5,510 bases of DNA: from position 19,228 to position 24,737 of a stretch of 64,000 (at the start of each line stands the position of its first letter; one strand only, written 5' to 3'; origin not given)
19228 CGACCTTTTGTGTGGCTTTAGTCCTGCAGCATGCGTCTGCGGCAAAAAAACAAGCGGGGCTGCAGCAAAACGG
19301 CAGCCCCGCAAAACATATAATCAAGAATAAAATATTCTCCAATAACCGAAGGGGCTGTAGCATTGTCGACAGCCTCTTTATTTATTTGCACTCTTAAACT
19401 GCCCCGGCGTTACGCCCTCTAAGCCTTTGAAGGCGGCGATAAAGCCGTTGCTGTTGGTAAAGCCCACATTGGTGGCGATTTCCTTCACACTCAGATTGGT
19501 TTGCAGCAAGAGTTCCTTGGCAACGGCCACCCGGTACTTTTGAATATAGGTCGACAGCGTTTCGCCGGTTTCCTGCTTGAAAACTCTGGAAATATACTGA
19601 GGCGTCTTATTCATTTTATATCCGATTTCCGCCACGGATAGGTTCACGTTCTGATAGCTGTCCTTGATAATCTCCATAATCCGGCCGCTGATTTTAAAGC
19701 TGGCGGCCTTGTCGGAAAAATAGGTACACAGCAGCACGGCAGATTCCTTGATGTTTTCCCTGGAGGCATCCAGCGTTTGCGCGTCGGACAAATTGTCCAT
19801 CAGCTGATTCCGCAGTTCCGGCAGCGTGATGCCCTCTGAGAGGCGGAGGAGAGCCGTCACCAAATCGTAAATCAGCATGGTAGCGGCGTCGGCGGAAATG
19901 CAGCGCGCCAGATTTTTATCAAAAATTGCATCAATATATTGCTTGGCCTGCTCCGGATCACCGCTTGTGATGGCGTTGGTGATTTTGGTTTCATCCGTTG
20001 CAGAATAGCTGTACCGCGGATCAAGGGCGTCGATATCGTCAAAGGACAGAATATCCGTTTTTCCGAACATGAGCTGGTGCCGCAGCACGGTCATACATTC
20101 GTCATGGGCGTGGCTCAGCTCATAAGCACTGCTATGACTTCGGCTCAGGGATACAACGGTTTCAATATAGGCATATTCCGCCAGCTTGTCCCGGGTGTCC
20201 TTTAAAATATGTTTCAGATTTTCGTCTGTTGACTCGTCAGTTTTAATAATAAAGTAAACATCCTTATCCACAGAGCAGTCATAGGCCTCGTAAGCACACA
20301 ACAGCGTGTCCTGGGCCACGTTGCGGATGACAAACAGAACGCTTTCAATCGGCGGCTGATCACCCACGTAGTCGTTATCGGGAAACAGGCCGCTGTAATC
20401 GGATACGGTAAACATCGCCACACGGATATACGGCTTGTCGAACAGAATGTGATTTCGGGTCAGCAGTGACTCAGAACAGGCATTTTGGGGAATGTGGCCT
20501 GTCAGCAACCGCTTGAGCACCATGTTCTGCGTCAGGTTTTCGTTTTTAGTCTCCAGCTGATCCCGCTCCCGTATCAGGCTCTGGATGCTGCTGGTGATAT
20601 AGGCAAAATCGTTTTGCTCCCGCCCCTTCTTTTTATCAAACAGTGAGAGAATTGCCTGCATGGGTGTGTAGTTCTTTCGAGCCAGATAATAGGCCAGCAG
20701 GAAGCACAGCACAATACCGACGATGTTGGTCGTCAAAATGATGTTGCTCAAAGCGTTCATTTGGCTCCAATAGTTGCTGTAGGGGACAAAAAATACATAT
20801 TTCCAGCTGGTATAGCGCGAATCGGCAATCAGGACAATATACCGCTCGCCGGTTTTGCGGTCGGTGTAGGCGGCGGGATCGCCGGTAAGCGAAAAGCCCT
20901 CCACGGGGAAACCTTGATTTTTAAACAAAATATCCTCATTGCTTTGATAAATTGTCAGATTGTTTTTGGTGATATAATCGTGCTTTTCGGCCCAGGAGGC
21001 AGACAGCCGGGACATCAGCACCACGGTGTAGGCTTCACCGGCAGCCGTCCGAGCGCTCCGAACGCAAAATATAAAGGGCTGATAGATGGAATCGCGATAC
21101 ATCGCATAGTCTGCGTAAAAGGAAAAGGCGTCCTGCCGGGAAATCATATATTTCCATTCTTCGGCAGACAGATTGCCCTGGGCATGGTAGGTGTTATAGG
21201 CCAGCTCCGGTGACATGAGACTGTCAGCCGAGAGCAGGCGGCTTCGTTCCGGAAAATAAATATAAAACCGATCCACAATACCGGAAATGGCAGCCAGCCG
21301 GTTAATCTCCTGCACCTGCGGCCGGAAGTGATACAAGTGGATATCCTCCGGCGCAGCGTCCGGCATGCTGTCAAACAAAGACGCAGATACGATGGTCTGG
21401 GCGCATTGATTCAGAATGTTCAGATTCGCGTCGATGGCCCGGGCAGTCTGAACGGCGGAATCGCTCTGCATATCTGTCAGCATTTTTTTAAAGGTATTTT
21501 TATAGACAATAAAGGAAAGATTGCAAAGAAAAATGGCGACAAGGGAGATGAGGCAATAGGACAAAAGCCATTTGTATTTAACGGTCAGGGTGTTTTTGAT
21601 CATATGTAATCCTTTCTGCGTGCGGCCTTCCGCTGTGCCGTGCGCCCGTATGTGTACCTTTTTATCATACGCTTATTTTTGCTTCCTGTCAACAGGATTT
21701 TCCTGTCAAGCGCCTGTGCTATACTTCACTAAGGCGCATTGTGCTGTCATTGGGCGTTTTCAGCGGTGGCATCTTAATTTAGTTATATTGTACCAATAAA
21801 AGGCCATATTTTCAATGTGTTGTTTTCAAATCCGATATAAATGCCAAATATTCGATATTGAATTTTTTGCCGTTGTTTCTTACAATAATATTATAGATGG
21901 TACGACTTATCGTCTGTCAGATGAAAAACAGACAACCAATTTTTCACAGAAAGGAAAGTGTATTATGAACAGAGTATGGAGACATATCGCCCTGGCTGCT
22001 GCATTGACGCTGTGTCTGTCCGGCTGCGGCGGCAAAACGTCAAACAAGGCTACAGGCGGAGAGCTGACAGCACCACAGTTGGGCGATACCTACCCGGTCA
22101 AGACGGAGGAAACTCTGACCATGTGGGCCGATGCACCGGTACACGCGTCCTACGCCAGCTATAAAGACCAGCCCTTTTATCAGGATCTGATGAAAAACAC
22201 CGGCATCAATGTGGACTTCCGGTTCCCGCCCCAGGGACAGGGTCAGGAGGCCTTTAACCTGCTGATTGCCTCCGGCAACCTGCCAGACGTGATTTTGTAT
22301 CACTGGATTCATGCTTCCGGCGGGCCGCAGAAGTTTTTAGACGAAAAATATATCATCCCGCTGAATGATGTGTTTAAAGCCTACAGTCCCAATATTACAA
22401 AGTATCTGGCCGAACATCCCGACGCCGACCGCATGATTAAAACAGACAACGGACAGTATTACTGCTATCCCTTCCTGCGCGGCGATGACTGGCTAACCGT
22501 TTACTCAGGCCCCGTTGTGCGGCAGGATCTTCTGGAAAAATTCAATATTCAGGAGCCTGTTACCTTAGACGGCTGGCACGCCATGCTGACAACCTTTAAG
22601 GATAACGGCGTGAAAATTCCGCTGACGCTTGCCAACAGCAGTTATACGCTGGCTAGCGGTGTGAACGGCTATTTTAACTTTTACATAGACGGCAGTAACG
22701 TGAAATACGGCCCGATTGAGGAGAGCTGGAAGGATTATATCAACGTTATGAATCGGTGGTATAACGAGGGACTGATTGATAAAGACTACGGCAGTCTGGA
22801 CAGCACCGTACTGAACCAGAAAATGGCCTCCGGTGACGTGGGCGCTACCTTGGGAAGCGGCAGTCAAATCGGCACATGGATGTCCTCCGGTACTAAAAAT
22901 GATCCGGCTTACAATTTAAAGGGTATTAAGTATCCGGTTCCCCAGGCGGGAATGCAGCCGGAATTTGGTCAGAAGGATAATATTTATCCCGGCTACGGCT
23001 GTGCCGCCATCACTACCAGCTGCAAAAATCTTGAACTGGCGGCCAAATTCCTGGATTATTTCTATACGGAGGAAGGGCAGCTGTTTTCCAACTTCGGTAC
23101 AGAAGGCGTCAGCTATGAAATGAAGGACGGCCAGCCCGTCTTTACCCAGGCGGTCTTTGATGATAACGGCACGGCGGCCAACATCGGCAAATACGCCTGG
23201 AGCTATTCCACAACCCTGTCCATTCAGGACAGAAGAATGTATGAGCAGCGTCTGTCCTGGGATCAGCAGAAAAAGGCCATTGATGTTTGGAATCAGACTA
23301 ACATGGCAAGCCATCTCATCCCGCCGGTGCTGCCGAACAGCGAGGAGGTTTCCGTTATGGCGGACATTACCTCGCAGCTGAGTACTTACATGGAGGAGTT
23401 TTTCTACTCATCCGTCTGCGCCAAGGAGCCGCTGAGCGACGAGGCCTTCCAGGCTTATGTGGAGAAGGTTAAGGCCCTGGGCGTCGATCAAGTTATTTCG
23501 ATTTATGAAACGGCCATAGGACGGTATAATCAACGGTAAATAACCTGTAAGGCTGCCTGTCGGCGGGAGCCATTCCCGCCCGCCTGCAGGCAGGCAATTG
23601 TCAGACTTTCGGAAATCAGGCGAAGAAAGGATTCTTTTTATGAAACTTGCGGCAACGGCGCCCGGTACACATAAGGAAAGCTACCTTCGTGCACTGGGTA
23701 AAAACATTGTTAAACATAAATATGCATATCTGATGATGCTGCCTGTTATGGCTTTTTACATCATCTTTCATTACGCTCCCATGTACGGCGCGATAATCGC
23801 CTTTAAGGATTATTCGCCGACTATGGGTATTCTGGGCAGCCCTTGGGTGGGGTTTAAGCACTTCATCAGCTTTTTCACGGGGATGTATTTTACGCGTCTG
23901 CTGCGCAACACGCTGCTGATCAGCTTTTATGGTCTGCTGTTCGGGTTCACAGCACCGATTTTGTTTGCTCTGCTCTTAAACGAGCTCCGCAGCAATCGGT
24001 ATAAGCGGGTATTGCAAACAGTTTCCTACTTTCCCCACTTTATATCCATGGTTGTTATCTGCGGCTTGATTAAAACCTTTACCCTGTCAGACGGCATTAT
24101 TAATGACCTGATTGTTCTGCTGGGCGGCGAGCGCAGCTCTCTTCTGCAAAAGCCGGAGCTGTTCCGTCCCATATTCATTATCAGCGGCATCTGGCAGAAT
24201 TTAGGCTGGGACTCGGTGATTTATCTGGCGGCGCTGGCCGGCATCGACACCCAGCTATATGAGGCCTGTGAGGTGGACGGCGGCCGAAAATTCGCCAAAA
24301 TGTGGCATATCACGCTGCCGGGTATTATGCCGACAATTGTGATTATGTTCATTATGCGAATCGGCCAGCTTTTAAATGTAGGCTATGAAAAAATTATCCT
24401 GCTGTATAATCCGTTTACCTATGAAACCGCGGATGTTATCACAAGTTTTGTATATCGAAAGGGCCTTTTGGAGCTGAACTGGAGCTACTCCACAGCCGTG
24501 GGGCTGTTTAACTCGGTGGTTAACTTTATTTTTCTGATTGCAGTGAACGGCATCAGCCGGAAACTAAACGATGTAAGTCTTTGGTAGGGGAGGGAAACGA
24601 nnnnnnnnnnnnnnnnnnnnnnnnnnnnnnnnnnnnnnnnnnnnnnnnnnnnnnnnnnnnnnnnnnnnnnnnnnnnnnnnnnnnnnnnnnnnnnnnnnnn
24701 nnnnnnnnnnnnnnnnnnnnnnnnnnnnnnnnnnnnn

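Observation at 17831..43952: A 26-kb Gram-positive PUL-like locus built on SLH-anchored giant proteins, with no recognisable depolymerase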

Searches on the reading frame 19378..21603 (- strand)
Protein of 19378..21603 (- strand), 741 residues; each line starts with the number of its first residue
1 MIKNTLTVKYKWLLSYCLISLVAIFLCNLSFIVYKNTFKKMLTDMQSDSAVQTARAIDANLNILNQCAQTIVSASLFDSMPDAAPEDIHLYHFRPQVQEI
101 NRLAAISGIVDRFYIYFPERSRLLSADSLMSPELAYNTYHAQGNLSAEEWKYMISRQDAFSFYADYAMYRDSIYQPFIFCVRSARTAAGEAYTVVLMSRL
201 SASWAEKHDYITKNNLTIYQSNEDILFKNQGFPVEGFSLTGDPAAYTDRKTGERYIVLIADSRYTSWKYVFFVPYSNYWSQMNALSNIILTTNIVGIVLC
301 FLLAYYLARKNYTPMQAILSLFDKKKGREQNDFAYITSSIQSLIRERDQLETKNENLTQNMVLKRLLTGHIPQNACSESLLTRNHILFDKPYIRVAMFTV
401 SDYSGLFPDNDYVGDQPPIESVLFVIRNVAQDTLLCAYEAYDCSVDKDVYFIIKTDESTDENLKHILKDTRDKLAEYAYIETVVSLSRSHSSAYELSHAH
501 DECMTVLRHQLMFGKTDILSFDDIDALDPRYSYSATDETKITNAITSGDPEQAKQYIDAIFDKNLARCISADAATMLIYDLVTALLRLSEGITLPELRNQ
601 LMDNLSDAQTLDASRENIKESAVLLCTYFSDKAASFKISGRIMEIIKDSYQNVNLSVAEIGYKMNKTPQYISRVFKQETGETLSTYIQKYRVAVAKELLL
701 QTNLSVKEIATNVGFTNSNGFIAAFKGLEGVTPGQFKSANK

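Call 3: search_protein_families(library=pfam, proteins=[window:19378-21603:-], max_evalue=0.01)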
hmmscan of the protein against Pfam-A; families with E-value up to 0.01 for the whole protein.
window:19378-21603:- (741 aa): 2 families
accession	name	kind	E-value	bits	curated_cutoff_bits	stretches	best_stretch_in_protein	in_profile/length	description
PF12833.13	HTH_18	-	2.7e-20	72.9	33.6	1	664-737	5-78/80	Helix-turn-helix domain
PF00165.29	HTH_AraC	-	3.3e-10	40.3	26.6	1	700-736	2-40/42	Bacterial regulatory helix-turn-helix proteins, AraC family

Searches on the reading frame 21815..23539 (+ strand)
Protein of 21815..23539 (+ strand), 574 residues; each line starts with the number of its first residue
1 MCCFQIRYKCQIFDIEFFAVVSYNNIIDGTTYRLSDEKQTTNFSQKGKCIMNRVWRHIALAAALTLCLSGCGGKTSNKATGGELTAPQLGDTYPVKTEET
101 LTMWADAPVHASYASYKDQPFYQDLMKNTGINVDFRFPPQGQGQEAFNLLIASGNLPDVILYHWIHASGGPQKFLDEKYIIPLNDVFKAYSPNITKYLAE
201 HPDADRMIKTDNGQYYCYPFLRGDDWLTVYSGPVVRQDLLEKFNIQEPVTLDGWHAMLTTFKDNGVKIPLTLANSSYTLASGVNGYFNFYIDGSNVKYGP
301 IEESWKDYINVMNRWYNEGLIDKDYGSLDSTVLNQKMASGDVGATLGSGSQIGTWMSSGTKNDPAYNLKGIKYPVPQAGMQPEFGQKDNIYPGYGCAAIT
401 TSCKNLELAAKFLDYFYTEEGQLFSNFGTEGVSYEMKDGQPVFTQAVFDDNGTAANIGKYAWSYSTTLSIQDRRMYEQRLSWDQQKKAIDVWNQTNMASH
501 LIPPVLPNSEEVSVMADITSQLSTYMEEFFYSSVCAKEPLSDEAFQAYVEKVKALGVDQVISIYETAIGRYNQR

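Call 3: search_protein_families(library=pfam, proteins=[window:21815-23539:+], max_evalue=0.01)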
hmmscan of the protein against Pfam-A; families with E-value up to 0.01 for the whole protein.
window:21815-23539:+ (574 aa): 1 family
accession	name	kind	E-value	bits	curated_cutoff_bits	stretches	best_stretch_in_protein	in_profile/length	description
PF01547.30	SBP_bac_1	-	4.5e-24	86.4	26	1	111-422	5-306/307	Bacterial extracellular solute-binding protein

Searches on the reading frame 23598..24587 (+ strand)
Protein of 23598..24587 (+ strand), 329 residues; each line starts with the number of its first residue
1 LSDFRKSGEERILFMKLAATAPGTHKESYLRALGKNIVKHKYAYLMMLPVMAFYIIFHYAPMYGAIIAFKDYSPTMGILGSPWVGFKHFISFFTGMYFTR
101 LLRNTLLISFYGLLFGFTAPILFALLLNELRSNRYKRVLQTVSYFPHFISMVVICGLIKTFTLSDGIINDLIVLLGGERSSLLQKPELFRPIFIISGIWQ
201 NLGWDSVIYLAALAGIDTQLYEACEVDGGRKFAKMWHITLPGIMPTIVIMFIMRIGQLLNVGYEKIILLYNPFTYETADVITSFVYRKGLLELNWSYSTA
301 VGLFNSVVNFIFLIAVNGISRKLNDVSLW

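Call 4: search_protein_families(library=pfam, proteins=[window:23598-24587:+], max_evalue=0.01)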
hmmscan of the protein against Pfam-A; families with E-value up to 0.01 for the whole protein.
window:23598-24587:+ (329 aa): 1 family
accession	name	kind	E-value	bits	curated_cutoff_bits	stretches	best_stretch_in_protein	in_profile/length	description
PF00528.27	BPD_transp_1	-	4.3e-12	46.6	26.4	1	117-323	2-182/184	Binding-protein-dependent transport system inner membrane component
